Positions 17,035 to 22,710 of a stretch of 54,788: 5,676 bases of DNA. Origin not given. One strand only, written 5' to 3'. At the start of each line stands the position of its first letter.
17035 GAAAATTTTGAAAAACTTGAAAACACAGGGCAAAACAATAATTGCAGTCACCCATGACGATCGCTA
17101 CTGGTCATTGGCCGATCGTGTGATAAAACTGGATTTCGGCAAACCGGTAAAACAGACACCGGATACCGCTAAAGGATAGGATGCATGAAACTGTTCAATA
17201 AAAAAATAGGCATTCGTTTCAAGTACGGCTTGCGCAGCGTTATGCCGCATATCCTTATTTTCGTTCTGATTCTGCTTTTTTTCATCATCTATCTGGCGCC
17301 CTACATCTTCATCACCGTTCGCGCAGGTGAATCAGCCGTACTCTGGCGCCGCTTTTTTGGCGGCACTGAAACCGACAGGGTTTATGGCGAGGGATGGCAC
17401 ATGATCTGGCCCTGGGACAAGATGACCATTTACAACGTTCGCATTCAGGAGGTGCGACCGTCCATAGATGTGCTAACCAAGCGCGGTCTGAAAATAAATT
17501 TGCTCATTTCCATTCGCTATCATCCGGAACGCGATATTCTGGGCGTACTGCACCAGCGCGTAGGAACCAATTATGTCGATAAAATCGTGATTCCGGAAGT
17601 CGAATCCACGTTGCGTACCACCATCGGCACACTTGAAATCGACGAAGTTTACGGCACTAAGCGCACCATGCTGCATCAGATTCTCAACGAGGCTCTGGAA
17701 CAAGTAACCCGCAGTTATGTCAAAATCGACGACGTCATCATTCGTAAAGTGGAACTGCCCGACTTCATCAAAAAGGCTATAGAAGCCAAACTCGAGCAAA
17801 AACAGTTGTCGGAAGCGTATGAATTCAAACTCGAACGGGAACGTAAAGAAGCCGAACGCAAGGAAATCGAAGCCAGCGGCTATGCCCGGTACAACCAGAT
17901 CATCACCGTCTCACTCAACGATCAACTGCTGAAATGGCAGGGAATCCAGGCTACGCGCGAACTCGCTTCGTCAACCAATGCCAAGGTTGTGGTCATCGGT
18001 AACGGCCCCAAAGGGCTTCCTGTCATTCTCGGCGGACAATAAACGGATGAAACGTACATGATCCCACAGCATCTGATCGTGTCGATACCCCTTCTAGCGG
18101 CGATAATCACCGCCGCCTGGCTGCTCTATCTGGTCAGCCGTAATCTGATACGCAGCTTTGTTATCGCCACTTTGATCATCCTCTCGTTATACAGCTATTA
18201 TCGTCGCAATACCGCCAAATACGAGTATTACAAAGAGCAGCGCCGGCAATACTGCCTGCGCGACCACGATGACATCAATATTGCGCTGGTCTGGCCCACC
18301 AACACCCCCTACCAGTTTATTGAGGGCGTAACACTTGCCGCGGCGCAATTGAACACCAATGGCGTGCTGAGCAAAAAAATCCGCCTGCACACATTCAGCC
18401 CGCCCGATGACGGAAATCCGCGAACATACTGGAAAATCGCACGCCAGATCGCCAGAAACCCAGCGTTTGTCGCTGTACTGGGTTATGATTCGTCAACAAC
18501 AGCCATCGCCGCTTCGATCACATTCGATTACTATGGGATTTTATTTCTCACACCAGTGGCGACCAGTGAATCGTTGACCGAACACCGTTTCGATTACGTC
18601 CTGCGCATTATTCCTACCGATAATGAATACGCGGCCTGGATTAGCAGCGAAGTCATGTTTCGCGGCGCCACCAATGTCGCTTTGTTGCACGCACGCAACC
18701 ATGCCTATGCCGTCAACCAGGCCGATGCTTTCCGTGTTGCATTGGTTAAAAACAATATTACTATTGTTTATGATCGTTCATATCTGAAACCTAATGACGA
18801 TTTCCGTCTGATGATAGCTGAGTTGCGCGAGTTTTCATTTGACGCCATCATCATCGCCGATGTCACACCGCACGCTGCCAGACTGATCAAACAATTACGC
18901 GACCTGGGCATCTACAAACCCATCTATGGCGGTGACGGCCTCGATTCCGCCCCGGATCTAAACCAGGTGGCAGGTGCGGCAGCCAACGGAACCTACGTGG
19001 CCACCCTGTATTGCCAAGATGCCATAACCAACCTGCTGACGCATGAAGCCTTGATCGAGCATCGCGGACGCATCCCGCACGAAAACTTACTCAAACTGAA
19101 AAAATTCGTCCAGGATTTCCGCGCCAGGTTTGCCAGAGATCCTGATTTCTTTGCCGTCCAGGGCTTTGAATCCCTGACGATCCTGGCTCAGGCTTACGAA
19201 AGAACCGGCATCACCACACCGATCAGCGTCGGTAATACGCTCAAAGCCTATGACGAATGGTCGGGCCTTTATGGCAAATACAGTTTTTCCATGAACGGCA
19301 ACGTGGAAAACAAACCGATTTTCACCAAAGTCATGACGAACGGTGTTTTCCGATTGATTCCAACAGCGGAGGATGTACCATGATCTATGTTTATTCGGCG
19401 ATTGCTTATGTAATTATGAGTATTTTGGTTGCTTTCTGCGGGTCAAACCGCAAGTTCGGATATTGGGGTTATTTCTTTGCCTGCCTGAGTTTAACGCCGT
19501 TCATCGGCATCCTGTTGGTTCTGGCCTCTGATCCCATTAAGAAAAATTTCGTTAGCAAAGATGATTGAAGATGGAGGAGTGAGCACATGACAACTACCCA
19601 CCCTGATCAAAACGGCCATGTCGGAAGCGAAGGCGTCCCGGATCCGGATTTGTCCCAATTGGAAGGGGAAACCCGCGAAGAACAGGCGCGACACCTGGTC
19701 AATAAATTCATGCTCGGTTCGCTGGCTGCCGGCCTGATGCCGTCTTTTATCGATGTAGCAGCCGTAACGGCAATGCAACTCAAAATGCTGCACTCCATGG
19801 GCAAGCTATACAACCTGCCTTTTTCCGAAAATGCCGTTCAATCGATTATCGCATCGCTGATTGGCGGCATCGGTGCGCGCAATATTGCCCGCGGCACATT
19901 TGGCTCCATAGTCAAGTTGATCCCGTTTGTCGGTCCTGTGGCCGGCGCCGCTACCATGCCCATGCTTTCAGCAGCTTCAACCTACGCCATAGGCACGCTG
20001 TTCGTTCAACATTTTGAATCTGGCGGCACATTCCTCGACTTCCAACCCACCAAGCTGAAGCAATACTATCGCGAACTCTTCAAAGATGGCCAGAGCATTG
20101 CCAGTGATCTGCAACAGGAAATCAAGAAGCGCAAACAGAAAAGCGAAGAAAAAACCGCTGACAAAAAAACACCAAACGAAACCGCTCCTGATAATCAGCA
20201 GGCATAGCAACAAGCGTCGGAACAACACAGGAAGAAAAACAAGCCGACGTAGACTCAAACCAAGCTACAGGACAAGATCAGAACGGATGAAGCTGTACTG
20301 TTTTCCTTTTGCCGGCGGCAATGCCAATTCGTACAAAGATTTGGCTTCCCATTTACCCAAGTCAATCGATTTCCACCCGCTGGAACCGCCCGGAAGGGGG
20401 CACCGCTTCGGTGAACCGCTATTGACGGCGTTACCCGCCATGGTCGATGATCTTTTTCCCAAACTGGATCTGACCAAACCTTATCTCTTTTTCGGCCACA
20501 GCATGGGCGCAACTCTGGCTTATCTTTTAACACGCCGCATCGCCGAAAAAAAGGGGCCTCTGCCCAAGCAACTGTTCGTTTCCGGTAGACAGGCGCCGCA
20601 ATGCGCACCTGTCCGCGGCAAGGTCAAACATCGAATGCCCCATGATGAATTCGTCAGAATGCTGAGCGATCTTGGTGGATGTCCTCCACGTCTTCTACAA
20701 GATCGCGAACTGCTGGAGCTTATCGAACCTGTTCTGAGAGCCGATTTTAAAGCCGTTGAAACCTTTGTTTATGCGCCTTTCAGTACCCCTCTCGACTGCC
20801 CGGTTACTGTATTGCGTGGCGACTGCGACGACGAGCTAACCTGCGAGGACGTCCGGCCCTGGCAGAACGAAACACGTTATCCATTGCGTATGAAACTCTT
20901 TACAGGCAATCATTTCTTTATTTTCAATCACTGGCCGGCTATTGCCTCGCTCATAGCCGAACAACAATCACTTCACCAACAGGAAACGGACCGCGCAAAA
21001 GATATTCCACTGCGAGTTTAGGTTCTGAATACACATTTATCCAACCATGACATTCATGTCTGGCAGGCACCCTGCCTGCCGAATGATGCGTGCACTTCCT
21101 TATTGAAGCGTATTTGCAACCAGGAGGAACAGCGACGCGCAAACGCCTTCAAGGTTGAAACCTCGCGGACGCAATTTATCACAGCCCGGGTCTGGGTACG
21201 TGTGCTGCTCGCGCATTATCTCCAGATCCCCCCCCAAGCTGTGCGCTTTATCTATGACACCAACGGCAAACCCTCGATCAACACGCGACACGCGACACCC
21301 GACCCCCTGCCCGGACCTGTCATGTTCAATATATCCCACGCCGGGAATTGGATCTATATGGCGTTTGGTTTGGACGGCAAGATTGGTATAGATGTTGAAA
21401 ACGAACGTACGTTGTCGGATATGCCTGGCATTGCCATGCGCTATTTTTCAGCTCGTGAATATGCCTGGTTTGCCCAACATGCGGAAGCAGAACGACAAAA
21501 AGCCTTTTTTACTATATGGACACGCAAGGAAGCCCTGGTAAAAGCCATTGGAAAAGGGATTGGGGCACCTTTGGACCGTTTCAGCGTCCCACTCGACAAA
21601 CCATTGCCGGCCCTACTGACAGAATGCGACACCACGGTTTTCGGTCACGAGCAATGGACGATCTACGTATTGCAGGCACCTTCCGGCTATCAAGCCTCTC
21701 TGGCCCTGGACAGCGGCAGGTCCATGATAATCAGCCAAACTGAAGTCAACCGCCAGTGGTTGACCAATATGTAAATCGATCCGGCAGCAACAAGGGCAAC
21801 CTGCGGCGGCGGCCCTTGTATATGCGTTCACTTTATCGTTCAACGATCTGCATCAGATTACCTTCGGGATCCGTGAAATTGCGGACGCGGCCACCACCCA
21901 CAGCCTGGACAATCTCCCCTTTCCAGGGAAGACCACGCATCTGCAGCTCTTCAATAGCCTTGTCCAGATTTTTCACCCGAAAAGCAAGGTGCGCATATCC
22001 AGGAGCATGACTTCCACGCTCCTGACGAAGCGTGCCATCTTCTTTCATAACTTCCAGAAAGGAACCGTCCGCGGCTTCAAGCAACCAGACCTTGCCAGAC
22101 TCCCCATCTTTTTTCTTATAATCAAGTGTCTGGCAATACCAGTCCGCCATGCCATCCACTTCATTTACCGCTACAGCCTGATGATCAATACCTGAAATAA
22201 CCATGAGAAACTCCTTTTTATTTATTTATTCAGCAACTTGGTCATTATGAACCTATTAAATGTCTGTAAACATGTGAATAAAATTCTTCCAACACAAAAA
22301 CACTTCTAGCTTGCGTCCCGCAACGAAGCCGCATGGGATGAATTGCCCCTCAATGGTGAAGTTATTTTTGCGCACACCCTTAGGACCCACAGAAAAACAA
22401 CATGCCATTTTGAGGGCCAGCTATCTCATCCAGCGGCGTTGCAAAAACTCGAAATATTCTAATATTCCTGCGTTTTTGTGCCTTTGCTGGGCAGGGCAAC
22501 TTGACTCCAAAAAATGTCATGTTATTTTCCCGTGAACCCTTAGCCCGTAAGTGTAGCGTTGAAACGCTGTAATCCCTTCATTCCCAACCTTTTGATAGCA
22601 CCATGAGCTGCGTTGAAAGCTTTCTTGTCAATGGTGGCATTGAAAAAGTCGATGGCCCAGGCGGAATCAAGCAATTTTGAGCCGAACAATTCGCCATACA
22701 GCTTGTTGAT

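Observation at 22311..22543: Unrecognised family of 160-230 bp imperfect-palindrome intergenic repeats, four copies in 55 kb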

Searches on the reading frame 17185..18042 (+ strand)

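Call 52: search_protein_families(library=pfam, proteins=[window:17185-18042:+])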
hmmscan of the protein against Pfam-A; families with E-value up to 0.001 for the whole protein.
window:17185-18042:+ (285 aa): 1 family
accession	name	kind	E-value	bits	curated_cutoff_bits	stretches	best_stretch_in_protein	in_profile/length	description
PF01145.31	Band_7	-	7.6e-27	94.9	23.6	1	44-222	2-175/176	SPFH domain / Band 7 family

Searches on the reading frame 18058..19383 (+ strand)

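Call 53: search_protein_families(library=pfam, proteins=[window:18058-19383:+])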
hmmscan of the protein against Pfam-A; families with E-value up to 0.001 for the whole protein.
window:18058-19383:+ (441 aa): 2 families
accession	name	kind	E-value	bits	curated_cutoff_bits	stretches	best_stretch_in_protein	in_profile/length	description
PF13458.12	Peripla_BP_6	-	2.2e-29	103.7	31.7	1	73-415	2-327/343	Periplasmic binding protein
PF01094.35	ANF_receptor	-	7.8e-14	51.9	25.4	1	91-407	6-331/353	Receptor family ligand binding region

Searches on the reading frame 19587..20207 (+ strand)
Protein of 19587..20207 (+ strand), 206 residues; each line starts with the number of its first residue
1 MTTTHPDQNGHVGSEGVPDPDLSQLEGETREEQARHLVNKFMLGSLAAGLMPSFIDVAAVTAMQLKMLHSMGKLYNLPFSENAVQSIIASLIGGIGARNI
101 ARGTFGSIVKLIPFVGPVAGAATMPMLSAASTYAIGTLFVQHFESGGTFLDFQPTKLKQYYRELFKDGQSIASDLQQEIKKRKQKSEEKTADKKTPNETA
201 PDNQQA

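Call 53: search_protein_families(library=pfam, proteins=[window:19587-20207:+])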
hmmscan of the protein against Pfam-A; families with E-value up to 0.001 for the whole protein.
window:19587-20207:+ (206 aa): 1 family
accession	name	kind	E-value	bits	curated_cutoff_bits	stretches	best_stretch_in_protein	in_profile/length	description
PF05128.17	DUF697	-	2.3e-10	40.9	27.7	1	28-167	16-159/162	Domain of unknown function (DUF697)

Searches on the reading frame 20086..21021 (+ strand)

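Call 53: search_protein_families(library=pfam, proteins=[window:20086-21021:+])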
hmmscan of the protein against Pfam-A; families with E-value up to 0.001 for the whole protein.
window:20086-21021:+ (311 aa): 1 family
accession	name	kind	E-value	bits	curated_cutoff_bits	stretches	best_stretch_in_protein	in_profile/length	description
PF00975.26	Thioesterase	-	1.7e-42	146.6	26.4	1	69-291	2-223/226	Thioesterase domain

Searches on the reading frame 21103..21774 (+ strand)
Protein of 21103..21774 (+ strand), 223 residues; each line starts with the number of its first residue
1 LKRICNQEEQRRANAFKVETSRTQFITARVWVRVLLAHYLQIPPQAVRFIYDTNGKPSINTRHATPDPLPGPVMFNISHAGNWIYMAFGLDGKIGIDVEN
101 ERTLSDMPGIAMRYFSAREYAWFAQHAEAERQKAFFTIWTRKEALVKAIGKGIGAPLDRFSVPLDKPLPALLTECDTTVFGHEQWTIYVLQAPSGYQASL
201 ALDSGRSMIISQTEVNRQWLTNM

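Call 25: search_protein_families(library=pfam, proteins=[window:21103-21774:+])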
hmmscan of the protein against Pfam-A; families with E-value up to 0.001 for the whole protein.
window:21103-21774:+ (223 aa): 2 families
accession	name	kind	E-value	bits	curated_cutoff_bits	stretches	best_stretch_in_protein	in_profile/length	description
PF01648.25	ACPS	-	6.1e-20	71.8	25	1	94-182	2-96/111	4'-phosphopantetheinyl transferase superfamily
PF22624.1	AASDHPPT_N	-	9e-11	42.3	27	1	4-87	16-96/100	4'-phosphopantetheinyl transferase, N-terminal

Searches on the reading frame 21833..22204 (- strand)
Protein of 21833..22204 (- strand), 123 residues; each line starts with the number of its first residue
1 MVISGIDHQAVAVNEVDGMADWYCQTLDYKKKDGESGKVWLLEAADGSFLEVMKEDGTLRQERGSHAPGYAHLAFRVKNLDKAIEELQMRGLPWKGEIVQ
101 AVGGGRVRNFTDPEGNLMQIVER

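Call 25: search_protein_families(library=pfam, proteins=[window:21833-22204:-])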
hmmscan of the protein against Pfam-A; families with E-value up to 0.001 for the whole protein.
window:21833-22204:- (123 aa): 3 families
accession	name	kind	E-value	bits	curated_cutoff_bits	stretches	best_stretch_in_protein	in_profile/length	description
PF00903.31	Glyoxalase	-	7.1e-14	52.7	20.6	1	5-119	1-120/121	Glyoxalase/Bleomycin resistance protein/Dioxygenase superfamily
PF13669.12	Glyoxalase_4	-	1.6e-07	32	27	1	7-94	1-93/109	Glyoxalase/Bleomycin resistance protein/Dioxygenase superfamily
PF18029.7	Glyoxalase_6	-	7.8e-05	23.7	23.6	1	11-120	4-105/106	Glyoxalase-like domain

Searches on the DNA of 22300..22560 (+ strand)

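Call 96: search_dna_similar(query=window:22300-22560:+, collection=phages, mode=distant, max_evalue=0.01, max_rows=5)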
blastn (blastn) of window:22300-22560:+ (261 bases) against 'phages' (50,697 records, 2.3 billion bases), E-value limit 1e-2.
No match.
